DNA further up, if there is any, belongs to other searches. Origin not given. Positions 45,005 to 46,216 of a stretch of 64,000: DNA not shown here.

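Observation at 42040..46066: Possible bacterial deoxynucleoside 2'-hydroxylase (or thymine hydroxylase) salvage operon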

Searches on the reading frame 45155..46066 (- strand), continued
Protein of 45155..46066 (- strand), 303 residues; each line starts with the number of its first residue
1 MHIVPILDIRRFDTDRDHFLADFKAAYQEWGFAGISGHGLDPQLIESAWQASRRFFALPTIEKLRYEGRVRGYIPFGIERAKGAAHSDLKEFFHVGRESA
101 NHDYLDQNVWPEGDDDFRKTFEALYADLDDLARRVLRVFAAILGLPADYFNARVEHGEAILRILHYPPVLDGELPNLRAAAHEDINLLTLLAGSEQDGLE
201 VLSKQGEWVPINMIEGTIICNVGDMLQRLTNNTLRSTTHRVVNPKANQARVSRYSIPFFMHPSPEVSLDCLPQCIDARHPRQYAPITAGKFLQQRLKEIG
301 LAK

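Call 37: find_encoding_contigs(protein=P0068, flank=6000, max_places=1)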
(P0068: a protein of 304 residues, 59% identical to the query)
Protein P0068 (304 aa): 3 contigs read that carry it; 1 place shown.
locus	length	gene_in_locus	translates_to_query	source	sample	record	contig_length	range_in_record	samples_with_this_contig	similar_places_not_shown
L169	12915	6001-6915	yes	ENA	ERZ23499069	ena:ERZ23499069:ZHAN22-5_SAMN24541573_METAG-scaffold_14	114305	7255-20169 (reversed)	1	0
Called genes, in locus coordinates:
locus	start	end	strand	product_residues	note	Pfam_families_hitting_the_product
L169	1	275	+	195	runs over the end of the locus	PF02627:CMD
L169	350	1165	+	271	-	PF01551:Peptidase_M23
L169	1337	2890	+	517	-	PF06123:CreD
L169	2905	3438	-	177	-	PF25087:GMPPB_C (faint), PF25084:LbH_EIF2B, PF00132:Hexapep (weak)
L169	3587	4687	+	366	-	PF03969:AFG1_ATPase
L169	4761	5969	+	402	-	PF07690:MFS_1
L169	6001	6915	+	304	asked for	PF14226:DIOX_N, PF03171:2OG-FeII_Oxy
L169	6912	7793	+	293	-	PF00294:PfkB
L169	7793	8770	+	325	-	PF01156:IU_nuc_hydro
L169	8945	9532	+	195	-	PF00265:TK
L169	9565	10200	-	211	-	-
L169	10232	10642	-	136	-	PF11191:DUF2782 (weak)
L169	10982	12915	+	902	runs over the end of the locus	PF02739:5_3_exonuc_N, PF01367:5_3_exonuc, PF01612:DNA_pol_A_exo1, PF22619:DNA_polI_exo1, PF00476:DNA_pol_A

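Call 40: search_protein_families(library=ncbifam, proteins=[L168:5309-5995:+, L167:4781-6004:+, L169:4761-5969:+, L168:6934-7896:+, L084:5529-6947:+, L084:3976-5442:+, L084:8136-9386:+, L083:7125-7487:+], max_evalue=0.00001)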
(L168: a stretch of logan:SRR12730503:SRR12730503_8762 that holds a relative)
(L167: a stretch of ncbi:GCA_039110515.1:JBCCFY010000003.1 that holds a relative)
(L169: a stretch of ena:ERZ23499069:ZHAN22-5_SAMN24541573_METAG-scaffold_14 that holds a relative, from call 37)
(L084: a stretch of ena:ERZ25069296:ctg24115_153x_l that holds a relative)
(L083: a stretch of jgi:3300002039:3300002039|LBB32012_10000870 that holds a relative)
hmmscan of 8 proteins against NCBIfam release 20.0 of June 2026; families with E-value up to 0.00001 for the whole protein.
L168:5309-5995:+ (228 aa): 13 families
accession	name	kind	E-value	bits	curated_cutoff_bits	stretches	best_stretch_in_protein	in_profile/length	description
TIGR01428.1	HAD_type_II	equivalog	2.5e-64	216.9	125.4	1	8-201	2-195/197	haloacid dehalogenase type II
TIGR01493.1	HAD-SF-IA-v2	subfamily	2.2e-35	122.3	39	1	10-189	2-161/161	HAD-IA family hydrolase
TIGR02253.1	CTE7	subfamily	8.4e-15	55.1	169.75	1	69-218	67-218/221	TIGR02253 family HAD-type hydrolase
TIGR02247.1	HAD-1A3-hyp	subfamily_domain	8.9e-12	45.2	125.4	1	6-191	1-190/211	epoxide hydrolase N-terminal domain-like phosphatase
NF009695.0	PRK13222.1-2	equivalog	1.2e-09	38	225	1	97-193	94-190/226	phosphoglycolate phosphatase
TIGR02252.1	DREG-2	subfamily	1.3e-09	38.1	155.2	1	11-174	4-181/203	HAD hydrolase, REG-2-like, family IA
TIGR01449.2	PGP_bact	equivalog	2.8e-08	33.6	180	1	98-198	86-186/213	phosphoglycolate phosphatase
NF009804.0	PRK13288.1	equivalog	7e-08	32.2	218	1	97-220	82-206/215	pyrophosphatase PpaX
NF006976.0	PRK09449.1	equivalog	1.3e-07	31.4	183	1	97-224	95-222/225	pyrimidine 5'-nucleotidase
TIGR02254.1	YjjG_YfnB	equivalog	1.7e-07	31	159.9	1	100-202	100-202/223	YjjG family noncanonical pyrimidine nucleotidase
NF009697.0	PRK13222.1-4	equivalog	2.2e-07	30.4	327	1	3-190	3-187/232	phosphoglycolate phosphatase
TIGR01454.1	AHBA_synth_RP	hypoth_equivalog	1.3e-06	28.2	246.65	1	96-214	74-193/205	AHBA synthesis associated protein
NF011564.0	PRK14988.1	equivalog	2.2e-06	27.6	189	1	101-192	97-188/225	GMP/IMP nucleotidase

L167:4781-6004:+ (407 aa): 2 families
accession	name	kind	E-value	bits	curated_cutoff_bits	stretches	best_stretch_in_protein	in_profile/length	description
NF002982.0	PRK03699.1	equivalog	4.6e-66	223.5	221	1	6-401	5-390/395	MFS transporter TsgA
TIGR00895.1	2A0115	subfamily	2.3e-08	33.4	418.55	1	8-191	16-197/398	aromatic acid/H+ symport family MFS transporter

L169:4761-5969:+ (402 aa): 2 families
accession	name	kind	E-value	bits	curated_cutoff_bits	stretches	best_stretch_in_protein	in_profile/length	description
NF002982.0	PRK03699.1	equivalog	1.5e-72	244.9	221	1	5-391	4-384/395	MFS transporter TsgA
TIGR00895.1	2A0115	subfamily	4.7e-09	35.7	418.55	1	9-183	17-191/398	aromatic acid/H+ symport family MFS transporter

L168:6934-7896:+ (320 aa): 4 families
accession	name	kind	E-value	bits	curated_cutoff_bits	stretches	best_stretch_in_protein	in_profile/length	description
NF008036.0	PRK10768.1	equivalog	9.4e-60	202.3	382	1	3-317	4-300/304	ribonucleoside hydrolase RihC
NF052221.1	UridNuclsHydUriH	equivalog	2.4e-49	168.2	450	1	3-262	1-256/310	uridine-preferring nucleoside hydrolase UriH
NF007761.0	PRK10443.1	equivalog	3.4e-47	161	433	1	3-282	4-278/311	pyrimidine-specific ribonucleoside hydrolase RihA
NF007417.0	PRK09955.1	equivalog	3.6e-44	150.9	459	1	3-281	5-276/313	ribosylpyrimidine nucleosidase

L084:5529-6947:+ (472 aa): 48 families (the best 25 are shown)
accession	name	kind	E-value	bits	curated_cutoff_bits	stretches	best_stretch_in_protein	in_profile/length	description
TIGR02033.1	D-hydantoinase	equivalog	5.5e-176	586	393.25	1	3-455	1-454/454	dihydropyrimidinase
NF009941.0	PRK13404.1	subfamily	1.1e-119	400.2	647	1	4-459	7-465/478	dihydropyrimidinase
TIGR03178.1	allantoinase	equivalog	2.1e-68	231.2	357.85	1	3-453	2-439/441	allantoinase AllB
NF004839.0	PRK06189.1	equivalog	2.3e-68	230.9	631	1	3-454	5-446/451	allantoinase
NF002668.0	PRK02382.1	equivalog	1.6e-63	214.9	452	1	13-455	9-428/436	dihydroorotase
TIGR00857.1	pyrC_multi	subfamily_domain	2.3e-63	214.6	279.05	1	16-440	3-411/412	dihydroorotase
NF006559.0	PRK09060.1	equivalog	7.8e-61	205.7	482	1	3-453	7-436/444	dihydroorotase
NF005751.0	PRK07575.1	equivalog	2.7e-59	200.8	529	1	2-446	4-428/440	dihydroorotase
NF058539.1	ergo_uti2_ErtD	equivalog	3.9e-59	200.7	650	1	7-455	7-447/449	hydantoin-5-propionate amidohydrolase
NF058538.1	ergo_util_ErtD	equivalog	8.2e-54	183.1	600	1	4-454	4-445/446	hydantoin-5-propionate amidohydrolase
NF006688.0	PRK09236.1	equivalog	1.2e-49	169.3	535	1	2-447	3-435/444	dihydroorotase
NF006837.0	PRK09357.1-2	equivalog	4.7e-48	163.8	575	1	1-442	1-426/428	dihydroorotase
NF005960.0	PRK08044.1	equivalog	1.7e-46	158.8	688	1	3-454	5-449/453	allantoinase AllB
NF006843.0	PRK09357.2-4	equivalog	9e-46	156.6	786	2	213-441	205-423/431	dihydroorotase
NF006839.0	PRK09357.1-4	equivalog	3.8e-42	144.4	576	1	3-439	2-421/422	dihydroorotase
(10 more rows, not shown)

L084:3976-5442:+ (488 aa): 5 families
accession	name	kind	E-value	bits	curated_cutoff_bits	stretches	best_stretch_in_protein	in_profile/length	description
TIGR00800.1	ncs1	subfamily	7.5e-114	380.9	353.1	1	9-443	1-440/447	NCS1 family nucleobase:cation symporter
NF008476.1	PRK11375.1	equivalog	3e-86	290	620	1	6-473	6-465/467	allantoin permease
NF047713.1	AllantTportGProt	equivalog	3.7e-71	240.3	800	1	7-474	12-469/471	allantoin transporter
NF008241.0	PRK11017.1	equivalog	1.7e-14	53.5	326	1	40-432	35-376/416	cytosine permease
TIGR02358.1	thia_cytX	hypoth_equivalog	9.8e-10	38.2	309.85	1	29-428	5-348/386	putative hydroxymethylpyrimidine transporter CytX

L084:8136-9386:+ (416 aa): 10 families
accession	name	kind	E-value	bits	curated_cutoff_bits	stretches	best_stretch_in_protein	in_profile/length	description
TIGR04538.1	P450_cycloAA_1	subfamily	1.8e-63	214.7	500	1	6-400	3-392/395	cytochrome P450, cyclodipeptide synthase-associated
NF041177.1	Cyp119_Thmprot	equivalog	1.9e-50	171.7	680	1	15-385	2-351/368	cytochrome P450 Cyp119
NF041802.1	P450_SolI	exception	1.2e-45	155.7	850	1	19-382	37-403/424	solanimycin biosynthesis cytochrome P450 SolI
NF045816.1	PentlenlactSyn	equivalog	8.6e-40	136.6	700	1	31-379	34-371/396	pentalenolactone synthase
TIGR04458.1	CYP450_TxtE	equivalog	2.1e-39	135.3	500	1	9-384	8-385/403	4-nitrotryptophan synthase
TIGR04515.1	P450_rel_GT_act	subfamily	2.4e-28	99.6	343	1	66-380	71-365/386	P450-derived glycosyltransferase activator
NF050147.1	aminopyruv_ApyO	equivalog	6.4e-14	51.4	525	1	73-375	64-394/444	RiPP biosynthesis cytochrome P450 ApyO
NF045812.1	PentlenOxigase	equivalog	7e-10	38.3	800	1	207-376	214-411/444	pentalenene oxygenase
NF051859.1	AlbFlvMonOxTrpSyn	equivalog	1e-08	34.2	700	0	202-390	228-443/457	bifunctional albaflavenone monooxygenase/terpene synthase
NF053744.1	FAProxCypCBc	equivalog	2.3e-07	29.8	600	1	91-341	86-341/416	CYP152 family fatty-acid peroxygenase CypC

L083:7125-7487:+ (120 aa): 1 family
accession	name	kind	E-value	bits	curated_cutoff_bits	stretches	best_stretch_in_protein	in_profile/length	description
TIGR00257.1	IMPACT_YIGZ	hypoth_equivalog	2.7e-12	46.6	167.95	1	25-98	33-110/205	YigZ family protein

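Call 52: search_protein_families(library=pfam, proteins=[L071:4515-6284:+, L071:6534-7340:+, L071:7530-8432:+, L071:8515-9864:+, L071:11128-11820:+, L071:11817-14183:+, L013:6752-7579:+, L013:7646-8557:+, L013:8554-9909:+, L013:11464-12258:+], max_evalue=0.00001)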
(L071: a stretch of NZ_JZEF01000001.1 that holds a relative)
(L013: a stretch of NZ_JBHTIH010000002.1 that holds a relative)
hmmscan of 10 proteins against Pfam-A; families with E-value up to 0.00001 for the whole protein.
L071:4515-6284:+ (589 aa): 1 family
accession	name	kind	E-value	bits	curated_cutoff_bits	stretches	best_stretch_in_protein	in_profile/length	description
PF00291.31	PALP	-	9.8e-43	147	35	1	248-572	5-295/295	Pyridoxal-phosphate dependent enzyme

L071:6534-7340:+ (268 aa): 1 family
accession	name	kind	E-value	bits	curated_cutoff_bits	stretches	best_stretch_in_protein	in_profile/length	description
PF00290.26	Trp_syntA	-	1.6e-82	276.8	27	1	8-258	1-251/259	Tryptophan synthase alpha chain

L071:7530-8432:+ (300 aa): 2 families
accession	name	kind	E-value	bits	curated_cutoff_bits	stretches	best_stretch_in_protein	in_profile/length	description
PF01039.27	Carboxyl_trans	-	2.6e-18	66.4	22.3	1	116-249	43-177/493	Carboxyl transferase domain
PF17848.7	Zn_ribbon_ACC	-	2.7e-08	34.3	24.5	1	35-60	1-26/26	Acetyl-CoA carboxylase zinc finger domain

L071:8515-9864:+ (449 aa): 4 families
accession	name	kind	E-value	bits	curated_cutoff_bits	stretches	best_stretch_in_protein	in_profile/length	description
PF02878.22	PGM_PMM_I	-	6.7e-44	149.4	22.5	1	4-136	1-132/138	Phosphoglucomutase/phosphomannomutase, alpha/beta/alpha domain I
PF02880.22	PGM_PMM_III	-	4.5e-31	107.8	20.7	1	260-367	1-110/115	Phosphoglucomutase/phosphomannomutase, alpha/beta/alpha domain III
PF02879.22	PGM_PMM_II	-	2.4e-16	60.6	29.3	1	160-256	3-103/103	Phosphoglucomutase/phosphomannomutase, alpha/beta/alpha domain II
PF00408.26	PGM_PMM_IV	-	1.1e-12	48.3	23.1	1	376-440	2-64/68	Phosphoglucomutase/phosphomannomutase, C-terminal domain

L071:11128-11820:+ (230 aa): 0 families

L071:11817-14183:+ (788 aa): 4 families
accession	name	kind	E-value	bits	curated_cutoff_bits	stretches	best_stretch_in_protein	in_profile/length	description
PF00563.25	EAL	-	1.1e-71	241.4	31.3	1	529-762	3-236/236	EAL domain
PF00990.26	GGDEF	-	2.6e-37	128.5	23.8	1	352-499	1-152/161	Diguanylate cyclase, GGDEF domain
PF00672.30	HAMP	-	1.8e-14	54.2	25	1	291-341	1-51/53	HAMP domain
PF14827.12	dCache_3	-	2.3e-10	40.9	25.7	1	38-227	5-198/239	Double sensory domain of two-component sensor kinase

L013:6752-7579:+ (275 aa): 1 family
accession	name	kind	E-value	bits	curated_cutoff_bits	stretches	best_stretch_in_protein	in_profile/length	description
PF00290.26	Trp_syntA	-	5.8e-84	281.5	27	1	9-247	1-239/259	Tryptophan synthase alpha chain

L013:7646-8557:+ (303 aa): 2 families
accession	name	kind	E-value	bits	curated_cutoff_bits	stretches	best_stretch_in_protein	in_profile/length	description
PF01039.27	Carboxyl_trans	-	3.5e-16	59.3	22.3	1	103-249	26-177/493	Carboxyl transferase domain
PF17848.7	Zn_ribbon_ACC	-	9e-10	39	24.5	1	36-61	1-26/26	Acetyl-CoA carboxylase zinc finger domain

L013:8554-9909:+ (451 aa): 4 families
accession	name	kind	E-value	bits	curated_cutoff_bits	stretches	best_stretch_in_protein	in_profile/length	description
PF02878.22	PGM_PMM_I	-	1e-41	142.3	22.5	1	3-140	1-133/138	Phosphoglucomutase/phosphomannomutase, alpha/beta/alpha domain I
PF02880.22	PGM_PMM_III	-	9e-31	106.8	20.7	1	263-369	1-110/115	Phosphoglucomutase/phosphomannomutase, alpha/beta/alpha domain III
PF00408.26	PGM_PMM_IV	-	2.2e-14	53.7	23.1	1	379-444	2-67/68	Phosphoglucomutase/phosphomannomutase, C-terminal domain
PF02879.22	PGM_PMM_II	-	7.3e-13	49.4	29.3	1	162-259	2-103/103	Phosphoglucomutase/phosphomannomutase, alpha/beta/alpha domain II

L013:11464-12258:+ (264 aa): 1 family
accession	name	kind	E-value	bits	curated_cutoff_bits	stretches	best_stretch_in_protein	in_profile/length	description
PF00121.24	TIM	-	3.2e-86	289.3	20.1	1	20-262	2-244/245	Triosephosphate isomerase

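Call 56: find_encoding_contigs(protein=P0024, flank=7000, max_places=1)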
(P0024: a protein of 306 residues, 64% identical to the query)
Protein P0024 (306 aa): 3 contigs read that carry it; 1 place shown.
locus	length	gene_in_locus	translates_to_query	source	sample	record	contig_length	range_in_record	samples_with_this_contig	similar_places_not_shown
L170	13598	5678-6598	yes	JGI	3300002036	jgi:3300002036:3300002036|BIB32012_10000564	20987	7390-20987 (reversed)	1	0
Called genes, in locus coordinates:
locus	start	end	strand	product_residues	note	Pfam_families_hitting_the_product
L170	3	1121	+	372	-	?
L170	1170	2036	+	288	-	PF00795:CN_hydrolase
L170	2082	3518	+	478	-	PF02133:Transp_cyt_pur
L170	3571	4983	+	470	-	PF07969:Amidohydro_3 (weak), PF01979:Amidohydro_1, PF07969:Amidohydro_3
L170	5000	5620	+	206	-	PF14681:UPRTase, PF00156:Pribosyltran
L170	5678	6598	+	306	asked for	PF14226:DIOX_N, PF03171:2OG-FeII_Oxy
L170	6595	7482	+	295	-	PF00294:PfkB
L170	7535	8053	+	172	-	PF01156:IU_nuc_hydro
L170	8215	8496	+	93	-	PF01156:IU_nuc_hydro (weak)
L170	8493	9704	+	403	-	PF00067:p450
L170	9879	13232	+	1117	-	PF25778:DUF7948, PF06739:SBBP (faint)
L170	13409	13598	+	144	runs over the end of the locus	PF00571:CBS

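Call 57: find_encoding_contigs(protein=P0079, flank=6000, max_places=1)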
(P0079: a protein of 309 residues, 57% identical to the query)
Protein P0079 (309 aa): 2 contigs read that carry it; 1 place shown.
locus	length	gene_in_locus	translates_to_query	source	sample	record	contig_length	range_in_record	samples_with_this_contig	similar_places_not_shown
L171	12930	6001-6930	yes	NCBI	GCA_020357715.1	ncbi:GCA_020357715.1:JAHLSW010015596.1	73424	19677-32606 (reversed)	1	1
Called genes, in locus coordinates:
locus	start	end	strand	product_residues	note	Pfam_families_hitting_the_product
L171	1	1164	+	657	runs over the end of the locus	PF01435:Peptidase_M48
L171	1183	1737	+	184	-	PF04345:Chor_lyase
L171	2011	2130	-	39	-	-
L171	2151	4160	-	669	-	PF03030:H_PPase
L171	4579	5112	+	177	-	PF00719:Pyrophosphatase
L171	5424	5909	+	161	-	-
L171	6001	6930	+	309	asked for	PF14226:DIOX_N, PF03171:2OG-FeII_Oxy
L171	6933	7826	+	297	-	PF00294:PfkB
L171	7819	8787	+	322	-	PF01156:IU_nuc_hydro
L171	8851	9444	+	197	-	PF00265:TK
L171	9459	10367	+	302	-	PF00196:GerE, PF08281:Sigma70_r4_2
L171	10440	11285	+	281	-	-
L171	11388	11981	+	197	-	PF13505:OMP_b-brl, PF01389:OmpA_membrane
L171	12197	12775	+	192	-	PF13505:OMP_b-brl, PF01389:OmpA_membrane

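Call 58: find_encoding_contigs(protein=P0093, flank=6000, max_places=1)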
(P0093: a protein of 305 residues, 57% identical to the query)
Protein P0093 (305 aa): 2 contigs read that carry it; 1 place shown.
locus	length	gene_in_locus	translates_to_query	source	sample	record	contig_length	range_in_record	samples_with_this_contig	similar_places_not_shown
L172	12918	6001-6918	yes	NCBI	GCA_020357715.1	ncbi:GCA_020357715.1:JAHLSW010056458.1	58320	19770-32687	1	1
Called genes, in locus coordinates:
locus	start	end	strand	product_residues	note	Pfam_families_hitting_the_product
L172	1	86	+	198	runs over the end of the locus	PF04345:Chor_lyase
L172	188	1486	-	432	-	PF13583:Reprolysin_4, PF13688:Reprolysin_5, PF13582:Reprolysin_3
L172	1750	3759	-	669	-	PF03030:H_PPase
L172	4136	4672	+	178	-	PF00719:Pyrophosphatase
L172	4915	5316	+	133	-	-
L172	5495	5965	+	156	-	-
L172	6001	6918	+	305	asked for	PF14226:DIOX_N, PF03171:2OG-FeII_Oxy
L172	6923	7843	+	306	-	PF00294:PfkB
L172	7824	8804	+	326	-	PF01156:IU_nuc_hydro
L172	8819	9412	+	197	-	PF00265:TK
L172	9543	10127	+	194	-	PF13505:OMP_b-brl, PF01389:OmpA_membrane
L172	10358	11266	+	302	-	PF01370:Epimerase, PF04321:RmlD_sub_bind (weak), PF13460:NAD_binding_10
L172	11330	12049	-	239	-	PF00657:Lipase_GDSL, PF13472:Lipase_GDSL_2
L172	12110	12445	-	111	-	-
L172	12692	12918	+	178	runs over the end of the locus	PF02469:Fasciclin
